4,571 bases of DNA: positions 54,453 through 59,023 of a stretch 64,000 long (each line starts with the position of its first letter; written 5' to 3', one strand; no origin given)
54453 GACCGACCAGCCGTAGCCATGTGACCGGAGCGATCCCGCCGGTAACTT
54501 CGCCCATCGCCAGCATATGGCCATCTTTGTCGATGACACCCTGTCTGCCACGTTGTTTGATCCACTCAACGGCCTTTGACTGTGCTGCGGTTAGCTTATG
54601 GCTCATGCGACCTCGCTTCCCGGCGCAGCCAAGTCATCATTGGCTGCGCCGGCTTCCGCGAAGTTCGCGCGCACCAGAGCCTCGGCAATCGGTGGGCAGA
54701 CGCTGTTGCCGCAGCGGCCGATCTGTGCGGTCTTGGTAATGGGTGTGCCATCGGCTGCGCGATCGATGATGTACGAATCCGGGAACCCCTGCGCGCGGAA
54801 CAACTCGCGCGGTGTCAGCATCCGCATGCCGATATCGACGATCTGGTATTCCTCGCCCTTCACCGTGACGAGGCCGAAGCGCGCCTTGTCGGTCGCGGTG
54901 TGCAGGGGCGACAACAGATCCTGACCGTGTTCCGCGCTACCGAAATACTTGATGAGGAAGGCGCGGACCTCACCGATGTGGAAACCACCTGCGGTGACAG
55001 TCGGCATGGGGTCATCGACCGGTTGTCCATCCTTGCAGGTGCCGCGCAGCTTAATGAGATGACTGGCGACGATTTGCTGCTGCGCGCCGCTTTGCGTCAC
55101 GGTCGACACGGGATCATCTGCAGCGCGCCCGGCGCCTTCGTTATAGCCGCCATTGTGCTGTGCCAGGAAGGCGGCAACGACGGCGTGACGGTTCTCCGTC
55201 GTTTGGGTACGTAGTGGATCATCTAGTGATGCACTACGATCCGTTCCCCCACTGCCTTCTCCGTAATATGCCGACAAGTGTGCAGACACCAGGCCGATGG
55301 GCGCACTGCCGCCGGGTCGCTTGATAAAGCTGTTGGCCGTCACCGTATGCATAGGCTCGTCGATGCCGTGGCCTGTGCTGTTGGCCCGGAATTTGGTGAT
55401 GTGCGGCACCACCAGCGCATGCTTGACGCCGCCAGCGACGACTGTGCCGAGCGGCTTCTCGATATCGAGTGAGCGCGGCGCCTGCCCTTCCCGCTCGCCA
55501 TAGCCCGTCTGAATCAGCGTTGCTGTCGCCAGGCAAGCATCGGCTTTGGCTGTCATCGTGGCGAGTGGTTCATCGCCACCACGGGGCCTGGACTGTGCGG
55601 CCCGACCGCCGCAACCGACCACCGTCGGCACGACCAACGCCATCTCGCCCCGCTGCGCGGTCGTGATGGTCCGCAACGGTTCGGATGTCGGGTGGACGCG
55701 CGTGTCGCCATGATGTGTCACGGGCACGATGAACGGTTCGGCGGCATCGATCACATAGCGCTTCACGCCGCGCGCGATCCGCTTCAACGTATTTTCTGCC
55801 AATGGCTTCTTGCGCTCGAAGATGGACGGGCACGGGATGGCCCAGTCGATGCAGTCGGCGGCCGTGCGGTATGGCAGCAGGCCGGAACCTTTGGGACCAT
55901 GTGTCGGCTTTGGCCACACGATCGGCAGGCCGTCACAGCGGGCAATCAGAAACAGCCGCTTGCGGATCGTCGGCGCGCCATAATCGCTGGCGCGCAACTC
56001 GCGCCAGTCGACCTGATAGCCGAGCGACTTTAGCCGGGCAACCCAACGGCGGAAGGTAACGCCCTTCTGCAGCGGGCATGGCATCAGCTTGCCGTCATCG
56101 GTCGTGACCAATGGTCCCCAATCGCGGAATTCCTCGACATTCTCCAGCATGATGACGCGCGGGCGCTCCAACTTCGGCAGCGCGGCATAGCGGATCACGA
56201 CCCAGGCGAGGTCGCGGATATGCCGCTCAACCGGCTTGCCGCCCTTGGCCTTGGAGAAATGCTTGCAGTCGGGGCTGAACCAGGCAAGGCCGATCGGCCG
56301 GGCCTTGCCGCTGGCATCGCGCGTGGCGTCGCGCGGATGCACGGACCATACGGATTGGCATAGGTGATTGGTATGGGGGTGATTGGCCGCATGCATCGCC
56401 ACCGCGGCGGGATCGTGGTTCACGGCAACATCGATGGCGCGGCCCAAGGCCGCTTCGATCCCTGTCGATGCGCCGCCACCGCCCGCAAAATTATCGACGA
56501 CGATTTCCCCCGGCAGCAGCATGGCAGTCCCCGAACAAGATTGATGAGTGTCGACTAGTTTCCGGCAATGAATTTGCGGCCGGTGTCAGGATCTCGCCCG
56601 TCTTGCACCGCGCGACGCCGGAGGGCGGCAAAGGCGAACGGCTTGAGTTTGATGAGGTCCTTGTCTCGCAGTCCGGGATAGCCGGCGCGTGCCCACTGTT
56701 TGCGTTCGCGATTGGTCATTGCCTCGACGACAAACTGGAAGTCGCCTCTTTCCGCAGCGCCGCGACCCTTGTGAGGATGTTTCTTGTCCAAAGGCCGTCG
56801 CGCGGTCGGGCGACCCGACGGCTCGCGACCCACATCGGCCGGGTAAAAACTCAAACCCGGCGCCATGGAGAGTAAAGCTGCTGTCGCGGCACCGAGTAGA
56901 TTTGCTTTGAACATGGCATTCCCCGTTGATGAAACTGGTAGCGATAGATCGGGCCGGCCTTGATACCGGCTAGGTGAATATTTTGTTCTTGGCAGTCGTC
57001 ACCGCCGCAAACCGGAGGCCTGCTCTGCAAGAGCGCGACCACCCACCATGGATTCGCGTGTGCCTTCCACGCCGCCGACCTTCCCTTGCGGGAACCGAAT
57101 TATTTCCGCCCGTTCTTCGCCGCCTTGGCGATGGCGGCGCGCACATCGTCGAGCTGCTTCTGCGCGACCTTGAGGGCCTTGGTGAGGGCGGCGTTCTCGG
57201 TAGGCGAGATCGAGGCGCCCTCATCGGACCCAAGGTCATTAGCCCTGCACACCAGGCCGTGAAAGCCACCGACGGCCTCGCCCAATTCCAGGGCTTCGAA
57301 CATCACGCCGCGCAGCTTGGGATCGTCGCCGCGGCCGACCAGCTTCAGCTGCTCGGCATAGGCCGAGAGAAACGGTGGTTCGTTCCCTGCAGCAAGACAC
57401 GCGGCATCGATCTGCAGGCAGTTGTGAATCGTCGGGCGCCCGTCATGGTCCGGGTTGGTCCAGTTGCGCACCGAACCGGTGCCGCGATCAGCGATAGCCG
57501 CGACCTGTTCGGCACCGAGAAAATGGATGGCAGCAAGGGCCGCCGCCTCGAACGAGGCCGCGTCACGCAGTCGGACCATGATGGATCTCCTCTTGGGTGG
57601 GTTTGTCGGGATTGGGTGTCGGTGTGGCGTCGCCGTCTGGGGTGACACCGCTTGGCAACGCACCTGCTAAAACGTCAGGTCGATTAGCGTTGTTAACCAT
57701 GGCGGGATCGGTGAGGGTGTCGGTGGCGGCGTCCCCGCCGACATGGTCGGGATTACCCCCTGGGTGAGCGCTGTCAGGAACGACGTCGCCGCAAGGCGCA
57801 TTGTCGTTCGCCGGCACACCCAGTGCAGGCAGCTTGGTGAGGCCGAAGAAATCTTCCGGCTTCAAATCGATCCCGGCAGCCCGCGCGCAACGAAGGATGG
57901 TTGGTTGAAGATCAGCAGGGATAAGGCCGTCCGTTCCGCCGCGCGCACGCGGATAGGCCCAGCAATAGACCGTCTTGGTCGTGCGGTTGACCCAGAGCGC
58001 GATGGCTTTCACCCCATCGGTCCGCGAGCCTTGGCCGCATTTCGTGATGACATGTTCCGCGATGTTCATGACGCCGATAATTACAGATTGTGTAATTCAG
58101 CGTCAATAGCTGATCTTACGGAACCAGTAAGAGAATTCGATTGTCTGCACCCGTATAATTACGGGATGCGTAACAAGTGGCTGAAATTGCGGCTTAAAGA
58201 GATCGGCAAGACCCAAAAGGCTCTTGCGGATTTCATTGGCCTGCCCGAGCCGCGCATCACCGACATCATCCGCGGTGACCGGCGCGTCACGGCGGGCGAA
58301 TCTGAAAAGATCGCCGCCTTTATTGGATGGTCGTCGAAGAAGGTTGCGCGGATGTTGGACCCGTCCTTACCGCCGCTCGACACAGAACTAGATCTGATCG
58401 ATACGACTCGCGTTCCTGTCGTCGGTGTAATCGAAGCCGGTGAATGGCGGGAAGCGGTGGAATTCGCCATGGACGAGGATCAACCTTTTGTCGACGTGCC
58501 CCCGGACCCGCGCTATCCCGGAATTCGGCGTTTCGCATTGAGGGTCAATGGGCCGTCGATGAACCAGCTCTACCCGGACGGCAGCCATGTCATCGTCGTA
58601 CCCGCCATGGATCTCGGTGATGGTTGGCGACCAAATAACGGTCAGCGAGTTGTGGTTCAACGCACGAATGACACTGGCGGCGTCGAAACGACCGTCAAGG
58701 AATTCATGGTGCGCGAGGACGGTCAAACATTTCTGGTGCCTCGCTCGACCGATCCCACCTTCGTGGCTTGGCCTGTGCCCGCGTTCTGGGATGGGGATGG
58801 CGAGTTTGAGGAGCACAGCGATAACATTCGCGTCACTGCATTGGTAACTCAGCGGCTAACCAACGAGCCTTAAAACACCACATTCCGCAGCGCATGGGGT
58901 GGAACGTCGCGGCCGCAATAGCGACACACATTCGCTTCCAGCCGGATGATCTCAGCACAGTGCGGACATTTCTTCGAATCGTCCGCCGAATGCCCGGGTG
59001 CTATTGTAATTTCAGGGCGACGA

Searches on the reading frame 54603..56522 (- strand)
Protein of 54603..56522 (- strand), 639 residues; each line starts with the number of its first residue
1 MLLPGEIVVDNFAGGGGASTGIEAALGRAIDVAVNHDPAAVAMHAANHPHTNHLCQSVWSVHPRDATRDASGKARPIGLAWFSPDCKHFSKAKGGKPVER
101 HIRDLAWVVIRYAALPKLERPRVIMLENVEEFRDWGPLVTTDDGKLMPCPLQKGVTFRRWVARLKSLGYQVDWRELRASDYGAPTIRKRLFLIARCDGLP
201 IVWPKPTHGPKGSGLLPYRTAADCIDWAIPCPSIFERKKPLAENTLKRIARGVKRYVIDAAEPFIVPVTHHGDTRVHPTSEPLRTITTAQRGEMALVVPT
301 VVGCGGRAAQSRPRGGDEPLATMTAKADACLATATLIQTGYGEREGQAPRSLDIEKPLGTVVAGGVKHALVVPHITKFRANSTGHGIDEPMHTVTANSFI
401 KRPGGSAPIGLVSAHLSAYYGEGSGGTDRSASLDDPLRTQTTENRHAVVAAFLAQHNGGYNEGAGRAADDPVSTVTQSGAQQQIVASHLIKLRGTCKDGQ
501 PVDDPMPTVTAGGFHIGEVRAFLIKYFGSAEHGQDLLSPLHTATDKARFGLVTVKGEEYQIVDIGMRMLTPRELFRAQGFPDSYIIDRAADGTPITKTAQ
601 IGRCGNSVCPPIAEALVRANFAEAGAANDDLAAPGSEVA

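Call 13: search_protein_families(library=pfam, proteins=[window:54603-56522:-], max_evalue=0.01)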
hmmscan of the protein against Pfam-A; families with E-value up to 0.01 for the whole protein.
window:54603-56522:- (639 aa): 1 family
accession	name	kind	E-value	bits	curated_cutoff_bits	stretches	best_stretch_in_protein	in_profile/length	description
PF00145.23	DNA_methylase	-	5.7e-26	92.1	22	2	9-196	4-162/324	C-5 cytosine-specific DNA methylase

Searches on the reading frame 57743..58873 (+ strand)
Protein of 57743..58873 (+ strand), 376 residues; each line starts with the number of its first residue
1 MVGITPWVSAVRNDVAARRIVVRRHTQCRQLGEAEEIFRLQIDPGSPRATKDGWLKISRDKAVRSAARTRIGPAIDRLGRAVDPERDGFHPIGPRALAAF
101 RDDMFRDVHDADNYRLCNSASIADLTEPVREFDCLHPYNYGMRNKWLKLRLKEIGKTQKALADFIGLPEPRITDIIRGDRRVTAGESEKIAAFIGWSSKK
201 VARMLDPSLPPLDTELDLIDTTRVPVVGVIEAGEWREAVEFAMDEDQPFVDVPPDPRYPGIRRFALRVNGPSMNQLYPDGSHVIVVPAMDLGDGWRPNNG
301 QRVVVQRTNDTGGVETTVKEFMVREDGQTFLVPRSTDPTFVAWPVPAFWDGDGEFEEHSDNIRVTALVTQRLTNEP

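Call 13: search_protein_families(library=pfam, proteins=[window:57743-58873:+], max_evalue=0.01)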
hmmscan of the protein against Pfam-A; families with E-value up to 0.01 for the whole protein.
window:57743-58873:+ (376 aa): 2 families
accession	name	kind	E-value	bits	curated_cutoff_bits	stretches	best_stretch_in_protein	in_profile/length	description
PF00717.28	Peptidase_S24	-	7.1e-10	39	23.3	1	225-335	1-95/116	Peptidase S24-like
PF01381.28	HTH_3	-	6.4e-07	29.8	23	1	147-195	1-49/55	Helix-turn-helix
